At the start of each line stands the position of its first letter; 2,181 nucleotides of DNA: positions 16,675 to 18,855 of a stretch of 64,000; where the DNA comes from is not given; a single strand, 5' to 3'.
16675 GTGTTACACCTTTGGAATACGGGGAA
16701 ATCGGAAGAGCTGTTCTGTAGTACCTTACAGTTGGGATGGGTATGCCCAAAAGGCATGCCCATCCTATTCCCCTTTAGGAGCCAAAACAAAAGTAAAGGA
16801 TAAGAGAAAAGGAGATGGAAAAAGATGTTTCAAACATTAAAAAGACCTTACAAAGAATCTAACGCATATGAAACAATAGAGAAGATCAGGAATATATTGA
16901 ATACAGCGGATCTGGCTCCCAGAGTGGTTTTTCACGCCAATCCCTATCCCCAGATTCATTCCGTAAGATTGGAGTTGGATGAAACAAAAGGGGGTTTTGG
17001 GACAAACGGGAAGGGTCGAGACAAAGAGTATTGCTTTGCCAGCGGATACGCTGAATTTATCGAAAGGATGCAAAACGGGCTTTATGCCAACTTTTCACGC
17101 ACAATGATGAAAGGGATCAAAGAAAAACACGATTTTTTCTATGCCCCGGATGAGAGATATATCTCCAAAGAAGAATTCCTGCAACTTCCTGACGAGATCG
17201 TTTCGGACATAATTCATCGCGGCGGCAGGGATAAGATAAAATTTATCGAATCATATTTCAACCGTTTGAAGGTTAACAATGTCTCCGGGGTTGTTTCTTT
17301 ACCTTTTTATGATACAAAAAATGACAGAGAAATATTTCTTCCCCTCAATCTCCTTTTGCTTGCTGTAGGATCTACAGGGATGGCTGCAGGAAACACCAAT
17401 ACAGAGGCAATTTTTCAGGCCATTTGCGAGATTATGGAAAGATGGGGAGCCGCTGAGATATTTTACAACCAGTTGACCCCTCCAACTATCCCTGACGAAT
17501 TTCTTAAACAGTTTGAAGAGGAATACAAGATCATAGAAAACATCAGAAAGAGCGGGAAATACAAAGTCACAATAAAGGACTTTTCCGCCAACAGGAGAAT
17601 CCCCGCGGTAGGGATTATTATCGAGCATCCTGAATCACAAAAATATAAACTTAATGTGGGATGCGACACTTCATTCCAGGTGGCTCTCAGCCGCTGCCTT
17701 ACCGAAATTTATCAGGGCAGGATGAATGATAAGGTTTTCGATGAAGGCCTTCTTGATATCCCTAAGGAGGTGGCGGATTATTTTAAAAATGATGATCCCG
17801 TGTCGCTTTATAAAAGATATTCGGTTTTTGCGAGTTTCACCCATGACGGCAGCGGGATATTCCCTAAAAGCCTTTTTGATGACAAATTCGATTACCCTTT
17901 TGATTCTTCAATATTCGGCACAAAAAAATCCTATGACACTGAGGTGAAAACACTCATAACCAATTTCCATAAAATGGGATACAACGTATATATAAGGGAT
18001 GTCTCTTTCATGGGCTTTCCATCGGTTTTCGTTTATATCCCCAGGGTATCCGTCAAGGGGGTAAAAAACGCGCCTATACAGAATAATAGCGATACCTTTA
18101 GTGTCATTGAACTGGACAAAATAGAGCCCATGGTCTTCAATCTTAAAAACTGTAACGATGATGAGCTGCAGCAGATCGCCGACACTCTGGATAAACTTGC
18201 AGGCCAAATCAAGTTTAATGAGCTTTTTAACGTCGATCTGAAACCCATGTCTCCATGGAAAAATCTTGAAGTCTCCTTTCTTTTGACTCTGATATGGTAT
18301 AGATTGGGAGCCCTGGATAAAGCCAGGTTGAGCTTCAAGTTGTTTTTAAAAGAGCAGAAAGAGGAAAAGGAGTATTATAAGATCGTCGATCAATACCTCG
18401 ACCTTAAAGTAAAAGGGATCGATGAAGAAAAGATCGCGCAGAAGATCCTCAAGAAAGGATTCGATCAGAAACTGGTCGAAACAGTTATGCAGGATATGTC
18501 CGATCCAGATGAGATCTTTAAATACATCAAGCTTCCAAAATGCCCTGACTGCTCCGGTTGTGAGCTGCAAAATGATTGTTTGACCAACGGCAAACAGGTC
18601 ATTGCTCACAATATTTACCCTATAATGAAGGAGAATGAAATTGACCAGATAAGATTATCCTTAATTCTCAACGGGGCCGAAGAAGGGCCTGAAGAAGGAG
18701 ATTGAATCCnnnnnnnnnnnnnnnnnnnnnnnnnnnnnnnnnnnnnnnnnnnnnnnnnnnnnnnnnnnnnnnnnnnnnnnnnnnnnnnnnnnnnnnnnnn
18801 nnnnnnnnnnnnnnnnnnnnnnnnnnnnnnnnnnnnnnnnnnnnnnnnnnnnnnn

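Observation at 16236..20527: Orphan YcaO operon: sigma54-like promoter, 66-aa peptide, hairpin, stand-alone YcaO, translationally coupled ABC exporter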

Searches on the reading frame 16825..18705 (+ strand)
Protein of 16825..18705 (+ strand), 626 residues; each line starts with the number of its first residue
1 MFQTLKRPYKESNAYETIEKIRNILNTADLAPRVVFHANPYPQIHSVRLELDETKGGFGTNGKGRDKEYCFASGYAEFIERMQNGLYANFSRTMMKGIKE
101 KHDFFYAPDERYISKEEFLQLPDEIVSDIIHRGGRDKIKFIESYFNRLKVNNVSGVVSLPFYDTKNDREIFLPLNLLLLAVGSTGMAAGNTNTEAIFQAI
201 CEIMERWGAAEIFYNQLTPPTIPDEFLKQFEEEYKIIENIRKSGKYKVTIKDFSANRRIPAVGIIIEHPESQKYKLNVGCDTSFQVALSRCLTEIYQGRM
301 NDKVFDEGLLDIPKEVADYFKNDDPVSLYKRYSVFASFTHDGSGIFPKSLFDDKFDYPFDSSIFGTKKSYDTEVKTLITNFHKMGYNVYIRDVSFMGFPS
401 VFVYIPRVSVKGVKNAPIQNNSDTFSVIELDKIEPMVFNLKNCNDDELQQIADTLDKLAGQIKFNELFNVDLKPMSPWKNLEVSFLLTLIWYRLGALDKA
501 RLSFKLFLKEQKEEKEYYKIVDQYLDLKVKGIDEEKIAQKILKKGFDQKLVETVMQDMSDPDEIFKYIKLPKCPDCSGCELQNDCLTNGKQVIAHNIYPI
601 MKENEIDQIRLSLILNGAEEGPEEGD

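Call 3: search_protein_families(library=pfam, proteins=[window:16825-18705:+], max_evalue=0.01)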
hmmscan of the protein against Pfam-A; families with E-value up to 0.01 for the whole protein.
window:16825-18705:+ (626 aa): 2 families
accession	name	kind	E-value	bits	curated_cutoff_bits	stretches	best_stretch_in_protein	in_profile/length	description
PF02624.21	YcaO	-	4.4e-48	164.7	25.7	1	61-408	1-324/325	YcaO cyclodehydratase, ATP-ad Mg2+-binding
PF18381.7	YcaO_C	-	2e-07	31.5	26.1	1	437-559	8-135/172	YcaO cyclodehydratase C-terminal domain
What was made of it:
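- Checked: 16825-18705, 626 aa. Pfam YcaO E = 4e-48 plus YcaO_C E = 2e-7 (call 3).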

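Call 5: search_protein_families(library=ncbifam, proteins=[window:16825-18705:+], max_evalue=0.01)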
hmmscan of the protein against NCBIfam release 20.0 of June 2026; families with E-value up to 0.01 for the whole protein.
window:16825-18705:+ (626 aa): 5 families
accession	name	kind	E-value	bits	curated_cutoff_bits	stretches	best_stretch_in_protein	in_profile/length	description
NF040716.1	YcaO_for_S12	equivalog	2.8e-62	211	700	1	13-562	9-541/571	30S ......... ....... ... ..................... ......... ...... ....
TIGR03549.1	TIGR03549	equivalog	6.9e-42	143.6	900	1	16-555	160-682/723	OsmC domain/YcaO domain-containing protein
TIGR00702.1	TIGR00702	domain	1.8e-28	99.7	75.65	1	16-415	5-371/377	YcaO-type kinase domain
TIGR03604.1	TOMM_cyclo_SagD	subfamily_domain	1.3e-16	60.5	219.25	1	182-393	112-316/377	thiazole/oxazole-forming peptide maturase, SagD family component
TIGR03266.1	methan_mark_1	equivalog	6.8e-12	45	365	1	179-300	149-270/376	YcaO-related McrA-glycine thioamidation protein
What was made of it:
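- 16825..18705 (+): Stand-alone long-form YcaO (626 aa): YcaO ATP/Mg domain, TPR-like YcaO_C domain and a Cys4 tail. Pfam hits (call 3) and NCBIfam hits (call 5).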

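Call 7: find_homologous_proteins(query=window:16825-18705:+, max_evalue=1e-10)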
Query window:16825-18705:+ (626 aa): 326 proteins with E <= 1e-10 among 8000 candidates; the best 120 are listed.
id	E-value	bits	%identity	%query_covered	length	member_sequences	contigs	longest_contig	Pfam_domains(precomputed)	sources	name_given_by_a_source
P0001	0.0e+0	1433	100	100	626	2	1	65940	PF02624.22,PF18381.8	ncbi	ncbi:MAG: YcaO-like family protein [bacterium]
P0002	4.7e-271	919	64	99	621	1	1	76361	PF02624.22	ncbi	ncbi:MAG: YcaO-like family protein [bacterium]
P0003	1.4e-258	878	62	98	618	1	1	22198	PF02624.22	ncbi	-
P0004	3.9e-247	840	58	98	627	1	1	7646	PF02624.22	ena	-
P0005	1.1e-242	825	59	98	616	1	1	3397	PF02624.22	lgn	-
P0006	6.3e-241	819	59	98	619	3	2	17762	PF02624.22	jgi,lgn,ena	jgi:YcaO-like protein with predicted kinase domain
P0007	1.8e-234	798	57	98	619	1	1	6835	PF02624.22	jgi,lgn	jgi:YcaO-like protein with predicted kinase domain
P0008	3.0e-234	797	55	98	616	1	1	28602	PF02624.22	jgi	jgi:YcaO-like protein with predicted kinase domain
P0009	2.3e-231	788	56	98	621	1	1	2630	PF02624.22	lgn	-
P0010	3.0e-230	784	56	98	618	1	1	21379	PF02624.22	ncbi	-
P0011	1.8e-223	762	55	98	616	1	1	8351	PF02624.22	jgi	-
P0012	8.9e-223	759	55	98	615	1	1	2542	PF02624.22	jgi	jgi:ribosomal protein S12 methylthiotransferase accessory factor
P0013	3.0e-222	758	53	98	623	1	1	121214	PF02624.22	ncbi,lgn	ncbi:MAG: YcaO-like family protein [Candidatus Omnitrophota bacterium]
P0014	1.0e-218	746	54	98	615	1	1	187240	PF02624.22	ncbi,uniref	ncbi:YcaO-like family protein (plasmid) [Haloimpatiens sp. FM7330]|uniref:YcaO-like family protein n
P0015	3.6e-218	744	53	98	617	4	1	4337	PF02624.22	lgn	-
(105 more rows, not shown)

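Call 10: find_related_loci(query=A1, collection=genome_contigs, flank=6000)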
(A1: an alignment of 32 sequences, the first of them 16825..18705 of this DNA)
Query A1 (626 aa) in genome_contigs; peptide patterns used: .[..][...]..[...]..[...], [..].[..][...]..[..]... (x = any residue, [..] = any of these).
308 stretches matched a pattern; 112 encode a relative of the query (tblastn E <= 1e-3); the best 80 are kept; 80 distinct loci.
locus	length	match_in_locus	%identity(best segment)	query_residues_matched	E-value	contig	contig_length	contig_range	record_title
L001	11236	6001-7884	93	1-626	0e+0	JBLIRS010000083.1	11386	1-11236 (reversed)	MAG: bacterium isolate MF1_201704_bin_296 MF1_201704_bin_296_scaffold_83, whole genome shotgun sequence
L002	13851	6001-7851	59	1-615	0e+0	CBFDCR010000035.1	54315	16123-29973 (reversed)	MAG TPA_asm: uncultured bacterium isolate SRR26215683_binner23_Refined_38 genome assembly, contig: ERZ25073488.114, whol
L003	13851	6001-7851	53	1-615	0e+0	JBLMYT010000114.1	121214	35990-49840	MAG: Candidatus Omnitrophota bacterium isolate MAG222 PRJNA951521_bin77_renamed_113, whole genome shotgun sequence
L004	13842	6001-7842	54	1-614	0e+0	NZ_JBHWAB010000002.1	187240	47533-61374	Haloimpatiens sp. FM7330 plasmid unnamed1, whole genome shotgun sequence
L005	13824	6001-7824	52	1-608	0e+0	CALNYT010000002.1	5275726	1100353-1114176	MAG: uncultured Clostridiaceae bacterium isolate LOGT_bin.0076 genome assembly, contig: contig_6810, whole genome shotgu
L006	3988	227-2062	53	1-612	0e+0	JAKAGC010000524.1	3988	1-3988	MAG: Acidobacteria bacterium isolate WY2.bin142 NODE_47977_length_3988_cov_1.140637, whole genome shotgun sequence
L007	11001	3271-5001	54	36-612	0e+0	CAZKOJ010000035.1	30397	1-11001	MAG TPA_asm: uncultured Clostridium sp. isolate SRP302447_co2_83 genome assembly, contig: NODE_4111_length_30397_cov_6.9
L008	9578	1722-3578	49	1-615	0e+0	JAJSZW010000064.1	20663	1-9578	MAG: Deltaproteobacteria bacterium isolate SM7059A Ga0402080_106, whole genome shotgun sequence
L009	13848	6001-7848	50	1-615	0e+0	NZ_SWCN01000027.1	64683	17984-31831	Desulforhopalus sp. IMCC35007 NODE_27_length_64683_cov_75.331511, whole genome shotgun sequence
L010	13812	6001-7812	49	1-604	0e+0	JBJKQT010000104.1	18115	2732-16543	MAG: Desulfocapsaceae bacterium isolate Bin_41 S1Ck127_201416_flag_0_multi_20.9889_len_18115, whole genome shotgun seque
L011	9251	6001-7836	50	1-611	0e+0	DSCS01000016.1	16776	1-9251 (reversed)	MAG TPA_asm: Bacillota bacterium isolate SpSt-1200 Ga0129302_1001596, whole genome shotgun sequence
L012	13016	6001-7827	51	1-608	0e+0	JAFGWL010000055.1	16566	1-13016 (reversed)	MAG: Candidatus Mcinerneyibacteriota bacterium isolate ZodW_Metabat.255 k87_11541913, whole genome shotgun sequence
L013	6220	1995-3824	48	1-608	0e+0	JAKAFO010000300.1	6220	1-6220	MAG: Deltaproteobacteria bacterium isolate WY2.bin100 NODE_23532_length_6220_cov_4.420975, whole genome shotgun sequence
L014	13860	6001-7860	49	1-616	0e+0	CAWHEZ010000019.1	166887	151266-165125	MAG: uncultured delta proteobacterium isolate MFD00905.bin.2.117 genome assembly, contig: contig_30886, whole genome sho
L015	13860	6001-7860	49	1-616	0e+0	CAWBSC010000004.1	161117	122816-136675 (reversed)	MAG: uncultured delta proteobacterium isolate MFD01872.bin.2.29 genome assembly, contig: contig_140391, whole genome sho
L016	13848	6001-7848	45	1-614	0e+0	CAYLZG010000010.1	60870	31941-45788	MAG TPA_asm: uncultured Anaerolineales bacterium isolate SRP239243_co2_359 genome assembly, contig: NODE_564_length_6087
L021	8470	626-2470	44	1-615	6e-177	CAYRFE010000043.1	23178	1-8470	MAG TPA_asm: uncultured bacterium isolate binchicken_co113_13 genome assembly, contig: NODE_2441_length_23178_cov_17.226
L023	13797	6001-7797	42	6-608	1e-150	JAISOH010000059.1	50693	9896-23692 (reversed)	MAG: Prevotellaceae bacterium isolate Iy174_bin36 k119_936000, whole genome shotgun sequence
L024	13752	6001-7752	42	5-587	4e-138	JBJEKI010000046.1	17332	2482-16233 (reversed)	MAG: Lepagella sp. isolate PUUB37_bin.023 NODE_2038_length_17332_cov_23.360827, whole genome shotgun sequence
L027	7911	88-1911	39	5-608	1e-132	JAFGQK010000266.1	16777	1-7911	MAG: Spirochaetales bacterium isolate Zod_Metabat.749 k87_9055926, whole genome shotgun sequence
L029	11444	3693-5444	36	7-590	8e-130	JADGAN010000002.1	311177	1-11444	MAG: Oligoflexia bacterium isolate nN3bin31 nN3_bin31_NODE_2_length_311177_cov_13.780203, whole genome shotgun sequence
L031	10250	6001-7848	37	1-616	2e-125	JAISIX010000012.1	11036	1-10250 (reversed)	MAG: Mediterranea sp. isolate Hm464_bin93 k119_1528908, whole genome shotgun sequence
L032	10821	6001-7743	39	7-587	1e-116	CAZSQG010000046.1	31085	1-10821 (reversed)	MAG TPA_asm: uncultured Marinilabiliaceae bacterium isolate SRP192927_co6_672 genome assembly, contig: NODE_2638_length_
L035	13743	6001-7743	31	1-582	2e-76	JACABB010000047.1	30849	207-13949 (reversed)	MAG: Bacteroidales bacterium isolate Cfx3-06 MAG06_47, whole genome shotgun sequence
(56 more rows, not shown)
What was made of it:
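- On ItfB-like C-terminal amidine-forming YcaO: The window protein falls in a separate subclade (call 10).
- The family is spread across anaerobes, as a physiological function would be (calls 7, 10). One orthologue sits on a plasmid (L004, call 10).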

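Call 25: search_solved_structures(query=window:16825-18705:+, max_evalue=0.001, show_alignments=1)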
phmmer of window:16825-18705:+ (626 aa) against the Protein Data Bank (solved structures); distinct sequences matched with E-value up to 0.001: 5.
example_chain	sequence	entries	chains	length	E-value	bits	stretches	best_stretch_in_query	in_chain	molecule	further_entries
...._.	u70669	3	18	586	3.5e-30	108.2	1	15-409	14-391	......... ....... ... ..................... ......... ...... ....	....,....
6pe3_A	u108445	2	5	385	1.1e-08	37.2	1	169-301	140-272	Uncharacterized protein MJ1094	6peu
4v1t_A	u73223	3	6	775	4.8e-08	35.1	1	182-310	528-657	LYND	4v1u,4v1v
4bs9_A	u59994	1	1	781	9.6e-08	34.1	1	182-310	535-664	TRUD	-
7u58_A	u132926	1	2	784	7.7e-07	31.1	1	61-297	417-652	MusD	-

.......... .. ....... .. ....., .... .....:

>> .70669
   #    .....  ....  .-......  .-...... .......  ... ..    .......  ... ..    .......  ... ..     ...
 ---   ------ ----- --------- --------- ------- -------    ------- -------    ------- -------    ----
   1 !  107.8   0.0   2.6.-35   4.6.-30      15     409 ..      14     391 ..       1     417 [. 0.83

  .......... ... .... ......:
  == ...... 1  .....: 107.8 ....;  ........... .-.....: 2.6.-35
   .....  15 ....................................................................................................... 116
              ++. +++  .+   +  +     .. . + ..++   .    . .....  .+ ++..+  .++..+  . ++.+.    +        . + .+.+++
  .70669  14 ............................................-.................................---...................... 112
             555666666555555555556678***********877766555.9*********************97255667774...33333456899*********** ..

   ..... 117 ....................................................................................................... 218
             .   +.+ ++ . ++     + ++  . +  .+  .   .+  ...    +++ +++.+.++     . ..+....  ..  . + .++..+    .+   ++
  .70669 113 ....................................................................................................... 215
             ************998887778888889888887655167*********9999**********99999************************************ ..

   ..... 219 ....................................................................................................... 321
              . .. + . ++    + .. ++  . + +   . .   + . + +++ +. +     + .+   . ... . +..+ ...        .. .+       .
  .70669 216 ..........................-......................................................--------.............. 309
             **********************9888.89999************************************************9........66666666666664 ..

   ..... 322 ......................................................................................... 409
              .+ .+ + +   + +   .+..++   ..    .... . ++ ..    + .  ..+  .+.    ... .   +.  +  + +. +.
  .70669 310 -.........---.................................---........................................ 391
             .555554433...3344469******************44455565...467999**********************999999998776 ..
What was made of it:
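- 16825..18705 (+): The closest solved structure by sequence is E. coli YcaO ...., E = 3.5e-30 (call 25).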

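Call 32: search_protein_families(library=pfam, proteins=[L002:8099-10132:+, L004:8007-9263:+, L009:8007-9992:+, L010:7905-8849:+, L023:7839-8984:+, L024:7887-8732:+, L029:5575-6645:+, L032:7846-9489:+, L016:7731-9254:+, L031:7897-8556:+], max_evalue=0.001)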
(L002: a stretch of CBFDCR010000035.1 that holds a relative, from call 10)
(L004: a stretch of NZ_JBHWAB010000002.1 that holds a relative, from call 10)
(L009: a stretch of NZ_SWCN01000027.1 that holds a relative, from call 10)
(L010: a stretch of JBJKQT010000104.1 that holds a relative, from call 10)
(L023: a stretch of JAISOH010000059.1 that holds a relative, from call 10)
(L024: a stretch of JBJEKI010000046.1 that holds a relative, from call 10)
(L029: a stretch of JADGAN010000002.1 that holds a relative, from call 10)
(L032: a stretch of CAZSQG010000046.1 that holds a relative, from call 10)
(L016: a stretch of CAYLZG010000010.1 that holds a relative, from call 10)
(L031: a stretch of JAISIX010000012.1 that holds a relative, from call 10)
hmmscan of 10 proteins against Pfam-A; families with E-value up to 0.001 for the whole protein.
L002:8099-10132:+ (677 aa): 5 families
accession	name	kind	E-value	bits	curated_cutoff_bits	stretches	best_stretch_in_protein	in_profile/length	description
PF14522.11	Cytochrome_C7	-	3.4e-21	75.3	24.8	1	155-215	2-67/67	Cytochrome c7 and related cytochrome c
PF14537.11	Cytochrom_c3_2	-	2e-16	60.6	25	2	236-298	4-67/79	Cytochrome c3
PF22113.1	Mtrc-MtrF_II-IV_dom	-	8.7e-15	55.1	30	2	234-386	3-168/176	Outer membrane cytochrome MtrC/MtrF-like, domains II/IV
PF03264.19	Cytochrom_NNT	-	1.9e-11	44.4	24.1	1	38-120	12-100/174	NapC/NirT cytochrome c family, N-terminal region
PF02085.21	Cytochrom_CIII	-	2.8e-08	34.5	22.9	0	539-609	30-101/101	Class III cytochrome C family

L004:8007-9263:+ (418 aa): 2 families
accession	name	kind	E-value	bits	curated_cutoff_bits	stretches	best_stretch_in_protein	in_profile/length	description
PF05977.19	MFS_3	-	1.7e-22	80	27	1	27-411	17-391/524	Transmembrane secretion effector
PF07690.21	MFS_1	-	7.7e-20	71.5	33.4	1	28-366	4-334/347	Major Facilitator Superfamily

L009:8007-9992:+ (661 aa): 3 families
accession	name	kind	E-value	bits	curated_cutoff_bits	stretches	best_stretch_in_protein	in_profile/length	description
PF00128.31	Alpha-amylase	-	2.8e-16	60.2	22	1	240-513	59-360/446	Alpha amylase, catalytic domain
PF02806.24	Alpha-amylase_C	-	6.7e-11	42.8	21.2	1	566-660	6-93/95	Alpha amylase, C-terminal all-beta domain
PF02922.24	CBM_48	-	1.5e-09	38.5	22.4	1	18-104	2-83/83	Carbohydrate-binding module 48 (Isoamylase N-terminal domain)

L010:7905-8849:+ (314 aa): 3 families
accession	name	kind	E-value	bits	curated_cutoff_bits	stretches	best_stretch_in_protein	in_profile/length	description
PF01764.32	Lipase_3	-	9.9e-34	116.7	22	1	113-243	1-137/140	Lipase (class 3)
PF00975.26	Thioesterase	-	0.00061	20.5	26.4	0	152-211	49-105/226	Thioesterase domain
PF11187.14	Mbeg1-like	-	0.00079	19.4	21.1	0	109-239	36-152/224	Mbeg1-like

L023:7839-8984:+ (381 aa): 1 family
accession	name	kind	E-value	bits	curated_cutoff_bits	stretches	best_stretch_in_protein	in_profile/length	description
PF01435.24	Peptidase_M48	-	1.1e-22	81.3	20.3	1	186-377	4-183/186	Peptidase family M48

L024:7887-8732:+ (281 aa): 1 family
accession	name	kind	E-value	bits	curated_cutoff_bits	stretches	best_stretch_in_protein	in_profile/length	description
PF01790.23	LGT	-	6.2e-61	206.2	24.9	1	12-267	1-239/240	Prolipoprotein diacylglyceryl transferase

L029:5575-6645:+ (356 aa): 1 family
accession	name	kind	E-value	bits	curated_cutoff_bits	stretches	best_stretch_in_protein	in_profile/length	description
PF02073.20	Peptidase_M29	-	1.6e-05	24.3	27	1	193-299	238-349/406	Thermophilic metalloprotease (M29)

L032:7846-9489:+ (547 aa): 1 family
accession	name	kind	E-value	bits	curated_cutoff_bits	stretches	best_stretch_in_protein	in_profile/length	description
PF00488.27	MutS_V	-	4.9e-25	89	30.2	1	350-534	1-187/188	MutS domain V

L016:7731-9254:+ (507 aa): 1 family
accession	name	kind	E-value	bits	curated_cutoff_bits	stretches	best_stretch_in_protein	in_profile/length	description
PF02163.28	Peptidase_M50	-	0.00046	20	27.2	0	335-390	140-195/221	Peptidase family M50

L031:7897-8556:+ (219 aa): 1 family
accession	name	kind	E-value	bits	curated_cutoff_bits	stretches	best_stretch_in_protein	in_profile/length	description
PF01252.23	Peptidase_A8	-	8.4e-31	107.5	25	1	13-192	1-138/142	Signal peptidase (SPase) II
